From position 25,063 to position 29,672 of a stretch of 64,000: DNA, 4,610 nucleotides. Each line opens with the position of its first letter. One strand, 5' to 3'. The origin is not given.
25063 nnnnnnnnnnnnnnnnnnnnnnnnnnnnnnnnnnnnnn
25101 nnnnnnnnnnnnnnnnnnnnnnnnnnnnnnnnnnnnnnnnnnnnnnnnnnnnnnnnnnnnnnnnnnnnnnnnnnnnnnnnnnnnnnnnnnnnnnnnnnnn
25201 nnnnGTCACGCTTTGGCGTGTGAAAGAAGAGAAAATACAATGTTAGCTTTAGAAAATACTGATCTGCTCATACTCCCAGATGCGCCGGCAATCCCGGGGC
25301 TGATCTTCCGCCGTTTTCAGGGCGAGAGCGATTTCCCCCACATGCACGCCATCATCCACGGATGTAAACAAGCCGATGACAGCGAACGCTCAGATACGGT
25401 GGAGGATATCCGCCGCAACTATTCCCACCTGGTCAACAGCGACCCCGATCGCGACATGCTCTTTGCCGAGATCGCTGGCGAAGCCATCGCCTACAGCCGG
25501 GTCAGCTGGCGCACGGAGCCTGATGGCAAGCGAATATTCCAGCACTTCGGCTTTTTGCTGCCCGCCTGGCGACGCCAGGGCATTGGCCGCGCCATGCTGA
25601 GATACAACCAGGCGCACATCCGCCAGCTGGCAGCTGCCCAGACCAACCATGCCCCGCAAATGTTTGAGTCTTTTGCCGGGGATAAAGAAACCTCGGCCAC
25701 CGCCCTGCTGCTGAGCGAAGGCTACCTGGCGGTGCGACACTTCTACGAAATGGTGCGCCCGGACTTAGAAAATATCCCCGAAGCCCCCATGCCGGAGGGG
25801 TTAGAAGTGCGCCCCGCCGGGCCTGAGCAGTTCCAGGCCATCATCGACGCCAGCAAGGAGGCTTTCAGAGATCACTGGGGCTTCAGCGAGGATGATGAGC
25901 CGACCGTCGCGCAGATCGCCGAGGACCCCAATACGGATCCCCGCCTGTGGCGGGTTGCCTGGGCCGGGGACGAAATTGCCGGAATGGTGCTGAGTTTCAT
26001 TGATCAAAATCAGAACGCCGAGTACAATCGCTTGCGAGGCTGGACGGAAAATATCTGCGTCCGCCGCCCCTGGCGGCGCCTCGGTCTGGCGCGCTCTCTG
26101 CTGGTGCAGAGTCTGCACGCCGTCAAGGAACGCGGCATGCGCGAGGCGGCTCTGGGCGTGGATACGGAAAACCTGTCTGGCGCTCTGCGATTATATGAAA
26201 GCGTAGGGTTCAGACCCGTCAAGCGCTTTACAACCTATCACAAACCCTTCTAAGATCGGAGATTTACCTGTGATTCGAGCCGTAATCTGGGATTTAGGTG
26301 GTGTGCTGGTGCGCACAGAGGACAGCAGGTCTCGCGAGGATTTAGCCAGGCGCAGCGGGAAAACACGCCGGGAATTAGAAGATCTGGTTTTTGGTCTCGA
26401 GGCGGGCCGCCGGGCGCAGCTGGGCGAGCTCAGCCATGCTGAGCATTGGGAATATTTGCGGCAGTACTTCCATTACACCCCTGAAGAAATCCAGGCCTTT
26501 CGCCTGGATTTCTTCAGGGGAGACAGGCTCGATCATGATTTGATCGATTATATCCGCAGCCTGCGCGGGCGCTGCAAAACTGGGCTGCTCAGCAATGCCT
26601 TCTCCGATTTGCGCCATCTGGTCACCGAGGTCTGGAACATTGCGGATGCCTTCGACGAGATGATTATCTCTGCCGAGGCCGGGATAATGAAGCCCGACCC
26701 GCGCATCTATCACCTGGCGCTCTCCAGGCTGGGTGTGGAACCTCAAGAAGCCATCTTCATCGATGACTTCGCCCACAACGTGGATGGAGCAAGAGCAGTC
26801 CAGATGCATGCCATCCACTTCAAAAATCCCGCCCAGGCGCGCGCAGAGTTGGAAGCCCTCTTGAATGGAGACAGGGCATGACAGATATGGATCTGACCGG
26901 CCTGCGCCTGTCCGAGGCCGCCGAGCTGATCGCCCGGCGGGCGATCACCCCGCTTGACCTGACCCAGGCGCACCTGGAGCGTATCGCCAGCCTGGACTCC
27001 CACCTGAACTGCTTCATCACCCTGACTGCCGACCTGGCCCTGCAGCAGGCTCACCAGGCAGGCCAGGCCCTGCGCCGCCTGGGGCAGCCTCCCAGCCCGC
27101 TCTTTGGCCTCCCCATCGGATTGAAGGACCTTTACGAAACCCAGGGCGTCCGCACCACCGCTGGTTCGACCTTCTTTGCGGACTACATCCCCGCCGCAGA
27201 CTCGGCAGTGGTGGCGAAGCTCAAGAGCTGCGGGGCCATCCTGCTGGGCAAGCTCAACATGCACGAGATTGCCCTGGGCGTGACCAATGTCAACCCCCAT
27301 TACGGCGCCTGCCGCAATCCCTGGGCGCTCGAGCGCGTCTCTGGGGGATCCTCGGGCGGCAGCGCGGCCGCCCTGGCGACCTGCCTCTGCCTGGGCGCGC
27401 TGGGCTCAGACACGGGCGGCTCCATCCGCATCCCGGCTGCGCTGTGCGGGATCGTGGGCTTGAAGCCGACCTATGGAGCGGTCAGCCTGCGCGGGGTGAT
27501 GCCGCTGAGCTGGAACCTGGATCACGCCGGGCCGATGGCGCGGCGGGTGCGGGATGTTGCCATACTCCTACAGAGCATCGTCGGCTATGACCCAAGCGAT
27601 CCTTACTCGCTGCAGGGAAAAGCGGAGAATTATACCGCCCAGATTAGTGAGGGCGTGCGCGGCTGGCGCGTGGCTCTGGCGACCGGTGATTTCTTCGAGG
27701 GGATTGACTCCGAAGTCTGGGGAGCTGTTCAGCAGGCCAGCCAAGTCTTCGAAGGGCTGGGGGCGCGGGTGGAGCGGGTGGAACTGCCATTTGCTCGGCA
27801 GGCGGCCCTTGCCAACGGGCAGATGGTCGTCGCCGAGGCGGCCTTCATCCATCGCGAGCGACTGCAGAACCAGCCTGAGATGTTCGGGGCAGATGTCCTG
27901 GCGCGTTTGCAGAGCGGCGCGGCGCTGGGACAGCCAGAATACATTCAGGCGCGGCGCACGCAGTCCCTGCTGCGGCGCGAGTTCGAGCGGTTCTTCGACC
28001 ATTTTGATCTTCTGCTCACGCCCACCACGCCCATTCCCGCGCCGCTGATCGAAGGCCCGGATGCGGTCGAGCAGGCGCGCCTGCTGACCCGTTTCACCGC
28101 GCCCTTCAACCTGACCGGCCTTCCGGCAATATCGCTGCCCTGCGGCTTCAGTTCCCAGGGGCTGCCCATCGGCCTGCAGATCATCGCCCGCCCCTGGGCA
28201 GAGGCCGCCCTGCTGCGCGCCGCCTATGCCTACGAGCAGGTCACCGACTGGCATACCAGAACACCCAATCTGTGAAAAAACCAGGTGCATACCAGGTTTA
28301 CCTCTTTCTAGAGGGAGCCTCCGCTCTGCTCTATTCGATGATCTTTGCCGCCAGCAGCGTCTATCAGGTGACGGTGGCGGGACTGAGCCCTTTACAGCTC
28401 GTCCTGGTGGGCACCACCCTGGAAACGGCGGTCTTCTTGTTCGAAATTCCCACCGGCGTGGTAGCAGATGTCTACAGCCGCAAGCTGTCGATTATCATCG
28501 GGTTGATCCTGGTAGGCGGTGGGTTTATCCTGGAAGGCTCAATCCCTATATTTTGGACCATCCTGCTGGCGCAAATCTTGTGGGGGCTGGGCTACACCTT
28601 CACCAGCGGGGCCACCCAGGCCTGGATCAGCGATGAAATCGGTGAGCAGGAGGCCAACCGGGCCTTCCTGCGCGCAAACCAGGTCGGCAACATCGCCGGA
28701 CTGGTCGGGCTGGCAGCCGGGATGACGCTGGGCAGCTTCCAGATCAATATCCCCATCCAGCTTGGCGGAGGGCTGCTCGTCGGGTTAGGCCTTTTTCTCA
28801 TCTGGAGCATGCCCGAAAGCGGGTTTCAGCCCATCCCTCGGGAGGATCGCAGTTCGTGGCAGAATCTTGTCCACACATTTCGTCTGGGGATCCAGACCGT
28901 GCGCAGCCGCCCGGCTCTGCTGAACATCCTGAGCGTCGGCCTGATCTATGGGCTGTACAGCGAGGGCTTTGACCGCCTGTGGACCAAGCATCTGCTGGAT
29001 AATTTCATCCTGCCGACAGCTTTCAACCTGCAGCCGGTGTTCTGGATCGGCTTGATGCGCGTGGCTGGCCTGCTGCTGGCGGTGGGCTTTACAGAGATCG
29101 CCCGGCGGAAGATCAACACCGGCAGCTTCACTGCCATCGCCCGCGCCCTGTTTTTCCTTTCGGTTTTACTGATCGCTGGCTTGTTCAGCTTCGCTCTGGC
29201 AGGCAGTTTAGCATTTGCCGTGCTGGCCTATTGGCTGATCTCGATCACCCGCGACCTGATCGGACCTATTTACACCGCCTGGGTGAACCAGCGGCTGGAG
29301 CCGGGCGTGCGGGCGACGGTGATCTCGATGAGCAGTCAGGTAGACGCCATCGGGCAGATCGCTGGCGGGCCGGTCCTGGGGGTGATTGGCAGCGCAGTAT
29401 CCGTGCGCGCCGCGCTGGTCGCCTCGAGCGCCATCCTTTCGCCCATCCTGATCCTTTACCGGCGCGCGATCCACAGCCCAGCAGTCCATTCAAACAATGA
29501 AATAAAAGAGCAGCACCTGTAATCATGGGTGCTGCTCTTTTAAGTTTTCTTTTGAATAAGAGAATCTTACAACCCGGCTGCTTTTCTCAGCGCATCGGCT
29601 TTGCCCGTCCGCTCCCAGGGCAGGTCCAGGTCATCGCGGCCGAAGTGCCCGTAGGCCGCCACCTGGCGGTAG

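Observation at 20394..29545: Compact same-strand 11-gene block behind the small ORF: ABC-2 exporter, five GNATs, HAD, amidase and MFS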

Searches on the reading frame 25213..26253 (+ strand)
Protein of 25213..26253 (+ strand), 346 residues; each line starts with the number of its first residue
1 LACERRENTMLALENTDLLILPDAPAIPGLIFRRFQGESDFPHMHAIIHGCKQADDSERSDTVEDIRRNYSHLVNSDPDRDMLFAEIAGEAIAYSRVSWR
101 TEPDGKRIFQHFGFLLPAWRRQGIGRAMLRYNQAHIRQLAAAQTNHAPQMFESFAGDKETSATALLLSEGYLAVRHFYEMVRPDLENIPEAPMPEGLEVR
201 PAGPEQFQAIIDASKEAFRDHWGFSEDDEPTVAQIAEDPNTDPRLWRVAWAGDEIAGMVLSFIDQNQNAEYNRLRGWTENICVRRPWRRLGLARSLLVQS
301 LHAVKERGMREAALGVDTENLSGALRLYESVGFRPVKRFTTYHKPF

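Call 5: search_protein_families(library=pfam, proteins=[window:25213-26253:+], max_evalue=0.01)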
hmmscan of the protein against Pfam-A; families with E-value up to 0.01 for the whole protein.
window:25213-26253:+ (346 aa): 5 families
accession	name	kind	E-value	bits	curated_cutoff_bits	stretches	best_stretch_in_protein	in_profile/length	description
PF00583.31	Acetyltransf_1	-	7.3e-19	68.6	20.7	2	209-333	3-116/116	Acetyltransferase (GNAT) family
PF13508.13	Acetyltransf_7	-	1.4e-15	57.9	27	2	248-334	7-83/84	Acetyltransferase (GNAT) domain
PF13673.13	Acetyltransf_10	-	2.4e-11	44.1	23.6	1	248-338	35-112/128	Acetyltransferase (GNAT) domain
PF13527.13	Acetyltransf_9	-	0.00013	22.4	25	1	198-314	1-111/127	Acetyltransferase (GNAT) domain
PF08445.16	FR47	-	0.00056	20.3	22.1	1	280-336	26-80/86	FR47-like protein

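Call 6: search_protein_families(library=ncbifam, proteins=[window:25213-26253:+], max_evalue=0.001)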
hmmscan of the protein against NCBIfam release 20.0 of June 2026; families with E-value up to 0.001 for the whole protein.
window:25213-26253:+ (346 aa): 8 families
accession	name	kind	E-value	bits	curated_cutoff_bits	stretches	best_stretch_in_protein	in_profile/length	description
TIGR03448.1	mycothiol_MshD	equivalog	2.3e-11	43.5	163.1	1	117-342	81-294/294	mycothiol synthase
TIGR01575.1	rimI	equivalog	9.2e-10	38.8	86.4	1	229-343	17-122/132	ribosomal protein S18-alanine N-acetyltransferase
NF002959.0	PRK03624.1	equivalog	1.3e-09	37.9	124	1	197-337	7-133/147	GNAT family acetyltransferase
NF049894.1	CG3035_N_ac_Glu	equivalog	4.4e-06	26.1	280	0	281-335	238-291/300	N-acetylglutamate synthase, CG3035 family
NF043067.1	AAC_6p_group_E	equivalog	1.1e-05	25.4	140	1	245-344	39-138/140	aminoglycoside 6'-N-acetyltransferase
NF007025.1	PRK09491.1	equivalog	6.5e-05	22.9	173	1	280-342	67-128/145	ribosomal protein S18-alanine N-acetyltransferase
NF053587.1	SpmdActasePaiA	equivalog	0.00014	21.7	250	1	250-334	65-148/172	spermidine/spermine N(1)-acetyltransferase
NF040504.1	resist_ArsN1b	equivalog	0.00053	19.8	210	0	279-340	80-140/159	arsinothricin resistance N-acetyltransferase ArsN1 family B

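Call 15: search_solved_structures(query=window:25240-26253:+, max_evalue=0.01)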
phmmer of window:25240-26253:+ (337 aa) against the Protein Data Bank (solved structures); distinct sequences matched with E-value up to 0.01: 10.
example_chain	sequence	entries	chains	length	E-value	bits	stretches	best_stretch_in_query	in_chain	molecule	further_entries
3tt2_A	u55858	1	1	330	2.3e-27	99.2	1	17-335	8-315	GCN5-related N-acetyltransferase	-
7q3a_A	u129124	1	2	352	1.1e-26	96.9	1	30-335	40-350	Putative acetyltransferase, GNAT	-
7mx2_A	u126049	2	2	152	3.9e-06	29.4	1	234-334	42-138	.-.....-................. 30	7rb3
7l1k_A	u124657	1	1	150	2.8e-05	26.6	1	239-334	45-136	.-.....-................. 30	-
6yga_A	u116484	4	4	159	0.00033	23.1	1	252-334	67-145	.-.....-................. 30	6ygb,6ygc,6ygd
4xnh_B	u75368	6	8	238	0.0015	20.9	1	219-325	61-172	N-terminal acetyltransferase A complex catalytic subunit ARD1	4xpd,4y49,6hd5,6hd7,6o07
4hnw_B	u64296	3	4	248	0.0016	20.8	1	219-325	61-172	N-terminal acetyltransferase A complex catalytic subunit ARD1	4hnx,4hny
1tiq_A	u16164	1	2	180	0.004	19.5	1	241-326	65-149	Protease synthase and sporulation negative regulatory protein PAI 1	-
5jtf_A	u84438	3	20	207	0.0041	19.5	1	186-330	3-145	Putative Phosphinothricin N-acetyltransferase | Phosphinothricin N-acetyltransferase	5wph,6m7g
1yvk_A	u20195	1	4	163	0.0079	18.5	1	239-325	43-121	hypothetical protein BSU33890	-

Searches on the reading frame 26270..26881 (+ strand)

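Call 5: search_protein_families(library=pfam, proteins=[window:26270-26881:+], max_evalue=0.01)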
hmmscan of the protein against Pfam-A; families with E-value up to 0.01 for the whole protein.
window:26270-26881:+ (203 aa): 3 families
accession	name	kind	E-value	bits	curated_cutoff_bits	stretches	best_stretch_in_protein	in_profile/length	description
PF00702.32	Hydrolase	-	6.6e-18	66.2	26.4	1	2-177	1-190/191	haloacid dehalogenase-like hydrolase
PF13419.12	HAD_2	-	5.1e-11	43.5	23.8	1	5-182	1-176/178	Haloacid dehalogenase-like hydrolase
PF13242.12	Hydrolase_like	-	0.00018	21.8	22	1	141-195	4-59/75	HAD-hyrolase-like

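Call 6: search_protein_families(library=ncbifam, proteins=[window:26270-26881:+], max_evalue=0.001)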
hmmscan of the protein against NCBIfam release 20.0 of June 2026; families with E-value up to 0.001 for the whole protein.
window:26270-26881:+ (203 aa): 23 families
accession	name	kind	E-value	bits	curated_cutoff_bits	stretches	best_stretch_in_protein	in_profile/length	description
TIGR02247.1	HAD-1A3-hyp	subfamily_domain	2e-29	102.8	125.4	1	2-198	2-209/211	epoxide hydrolase N-terminal domain-like phosphatase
TIGR01509.1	HAD-SF-IA-v3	subfamily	1.1e-20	74.4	29.4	1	57-183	29-153/154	HAD-IA family hydrolase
TIGR02253.1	CTE7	subfamily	6.4e-18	65.3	169.75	1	64-193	68-203/221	TIGR02253 family HAD-type hydrolase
TIGR02252.1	DREG-2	subfamily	7.7e-16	58.5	155.2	1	90-182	109-202/203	HAD hydrolase, REG-2-like, family IA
NF006991.0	PRK09456.1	equivalog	4.8e-13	49.2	295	1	89-186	87-186/199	glucose-1-phosphatase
TIGR02254.1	YjjG_YfnB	equivalog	7.4e-13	48.5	159.9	1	83-186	94-198/223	YjjG family noncanonical pyrimidine nucleotidase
NF006976.0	PRK09449.1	equivalog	1.1e-11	44.7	183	1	93-188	102-199/225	pyrimidine 5'-nucleotidase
TIGR01993.1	Pyr-5-nucltdase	equivalog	2.1e-11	43.9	142.9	1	88-182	86-181/183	pyrimidine 5'-nucleotidase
TIGR01428.1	HAD_type_II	equivalog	2.6e-10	40.6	125.4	1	90-182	95-188/197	haloacid dehalogenase type II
NF008087.0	PRK10826.1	equivalog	9.7e-10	38.4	191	1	102-190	109-197/222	hexitol phosphatase HxpB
TIGR01990.1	bPGM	equivalog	2.1e-09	37.6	189.4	1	112-182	114-184/187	beta-phosphoglucomutase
NF053830.1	RUBPPhHalo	equivalog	3.5e-09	36.6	330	1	122-195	140-215/234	ribulose-1,5-bisphosphate 5-phosphatase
TIGR02009.1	PGMB-YQAB-SF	subfamily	1.9e-08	34.7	153.35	1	118-182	120-184/186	beta-phosphoglucomutase family hydrolase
NF009804.0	PRK13288.1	equivalog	5.6e-07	29.2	218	1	102-194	99-191/215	pyrophosphatase PpaX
TIGR01549.1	HAD-SF-IA-v1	subfamily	6.4e-07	29.9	23.3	1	84-177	60-148/149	HAD-IA family hydrolase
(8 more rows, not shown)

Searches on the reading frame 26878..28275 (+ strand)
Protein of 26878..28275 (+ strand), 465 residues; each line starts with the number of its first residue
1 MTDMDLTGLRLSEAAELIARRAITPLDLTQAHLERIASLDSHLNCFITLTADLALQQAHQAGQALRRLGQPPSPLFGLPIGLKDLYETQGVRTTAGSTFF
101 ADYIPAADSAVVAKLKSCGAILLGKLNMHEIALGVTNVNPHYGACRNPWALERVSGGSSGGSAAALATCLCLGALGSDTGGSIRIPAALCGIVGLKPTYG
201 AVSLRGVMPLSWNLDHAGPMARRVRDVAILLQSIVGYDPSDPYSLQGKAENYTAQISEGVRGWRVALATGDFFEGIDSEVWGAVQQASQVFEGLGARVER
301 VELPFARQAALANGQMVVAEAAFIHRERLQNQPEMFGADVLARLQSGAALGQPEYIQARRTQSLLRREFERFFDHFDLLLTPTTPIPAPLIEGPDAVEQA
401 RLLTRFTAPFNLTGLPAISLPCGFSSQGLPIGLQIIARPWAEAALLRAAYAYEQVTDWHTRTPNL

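Call 5: search_protein_families(library=pfam, proteins=[window:26878-28275:+], max_evalue=0.01)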
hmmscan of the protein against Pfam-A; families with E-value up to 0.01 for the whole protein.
window:26878-28275:+ (465 aa): 1 family
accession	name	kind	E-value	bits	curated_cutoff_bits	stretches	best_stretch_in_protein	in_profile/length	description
PF01425.27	Amidase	-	1.5e-121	407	27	1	27-446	1-445/445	Amidase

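Call 6: search_protein_families(library=ncbifam, proteins=[window:26878-28275:+], max_evalue=0.001)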
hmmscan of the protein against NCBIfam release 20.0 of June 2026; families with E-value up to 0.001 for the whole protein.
window:26878-28275:+ (465 aa): 26 families (the best 25 are shown)
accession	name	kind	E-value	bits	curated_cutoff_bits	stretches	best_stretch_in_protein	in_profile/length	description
NF006631.0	PRK09201.1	equivalog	4.3e-112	375.2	461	1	9-455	7-454/466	AtzE family amidohydrolase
TIGR02715.1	amido_AtzE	subfamily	8.5e-107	357.9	425.75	1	12-454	3-446/452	AtzE family amidohydrolase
NF004815.0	PRK06169.1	equivalog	6e-104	348.2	506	1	6-463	7-466/471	amidase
TIGR00132.1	gatA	equivalog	2.8e-100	336.3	481.1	2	16-307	3-290/466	Asp-tRNA(Asn)/Glu-tRNA(Gln) amidotransferase subunit GatA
NF005688.0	PRK07488.1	equivalog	5.2e-92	309.2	532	1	2-456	4-466/474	indoleacetamide hydrolase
NF005460.0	PRK07056.1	subfamily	3e-89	300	447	1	11-456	10-453/457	amidase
NF005686.0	PRK07486.1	subfamily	5.5e-86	289.2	465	1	4-463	9-480/486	amidase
NF005565.0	PRK07235.1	subfamily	1.6e-81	274.5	545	2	74-309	87-324/506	amidase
NF004766.0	PRK06102.1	equivalog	4.1e-81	273.4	559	1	11-456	10-451/455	amidase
NF004816.0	PRK06170.1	equivalog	2.4e-78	264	503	1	10-457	13-483/493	amidase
NF005450.0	PRK07042.1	equivalog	7.1e-78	262.1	458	1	6-463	4-459/464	amidase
NF006043.0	PRK08186.1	subfamily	1.3e-76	258.4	487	1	10-459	8-451/600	allophanate hydrolase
NF004717.0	PRK06061.1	equivalog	1.2e-75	255.1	498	1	11-464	19-475/483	amidase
NF005687.0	PRK07487.1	subfamily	2e-75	254.4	428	1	11-455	10-455/468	amidase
NF006006.0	PRK08137.1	equivalog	8.6e-74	249.2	534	2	9-304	34-337/529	amidase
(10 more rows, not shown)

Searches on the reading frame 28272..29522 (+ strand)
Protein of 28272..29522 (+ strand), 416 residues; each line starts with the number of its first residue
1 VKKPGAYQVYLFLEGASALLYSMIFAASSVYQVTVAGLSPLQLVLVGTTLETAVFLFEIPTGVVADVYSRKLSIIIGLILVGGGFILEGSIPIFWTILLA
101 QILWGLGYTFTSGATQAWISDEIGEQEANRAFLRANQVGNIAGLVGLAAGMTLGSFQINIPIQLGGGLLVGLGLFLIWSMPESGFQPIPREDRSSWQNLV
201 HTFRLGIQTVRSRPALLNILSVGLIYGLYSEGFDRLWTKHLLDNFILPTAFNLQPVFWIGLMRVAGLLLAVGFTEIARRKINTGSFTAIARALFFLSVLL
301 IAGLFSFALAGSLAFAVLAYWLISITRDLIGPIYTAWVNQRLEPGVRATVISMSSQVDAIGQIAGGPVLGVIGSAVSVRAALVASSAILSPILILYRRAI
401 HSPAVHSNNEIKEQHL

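Call 5: search_protein_families(library=pfam, proteins=[window:28272-29522:+], max_evalue=0.01)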
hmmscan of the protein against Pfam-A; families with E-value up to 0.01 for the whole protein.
window:28272-29522:+ (416 aa): 2 families
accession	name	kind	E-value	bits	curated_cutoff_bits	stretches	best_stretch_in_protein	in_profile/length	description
PF07690.21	MFS_1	-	3.7e-15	56.1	33.4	1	16-365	7-346/347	Major Facilitator Superfamily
PF05977.19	MFS_3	-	0.0054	15.7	27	0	28-400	32-395/524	Transmembrane secretion effector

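Call 6: search_protein_families(library=ncbifam, proteins=[window:28272-29522:+], max_evalue=0.001)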
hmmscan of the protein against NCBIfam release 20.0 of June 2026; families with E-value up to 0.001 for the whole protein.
window:28272-29522:+ (416 aa): 4 families
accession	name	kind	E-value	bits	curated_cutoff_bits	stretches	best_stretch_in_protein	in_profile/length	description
NF000043.1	tet_MFS_P_a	exception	2.1e-94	316.7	750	1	3-399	4-400/420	tetracycline efflux MFS transporter TetA(P)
NF000049.1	tet_MFS_40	exception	1.1e-86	291.5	800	1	3-396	5-398/406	tetracycline efflux MFS transporter Tet(40)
NF040872.1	MFS_HP1165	exception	1.6e-08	34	700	1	35-247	32-243/385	HP1165 family MFS efflux transporter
NF007472.0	PRK10054.1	equivalog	2.8e-06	26.6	582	1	47-196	50-197/395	efflux MFS transporter YdeE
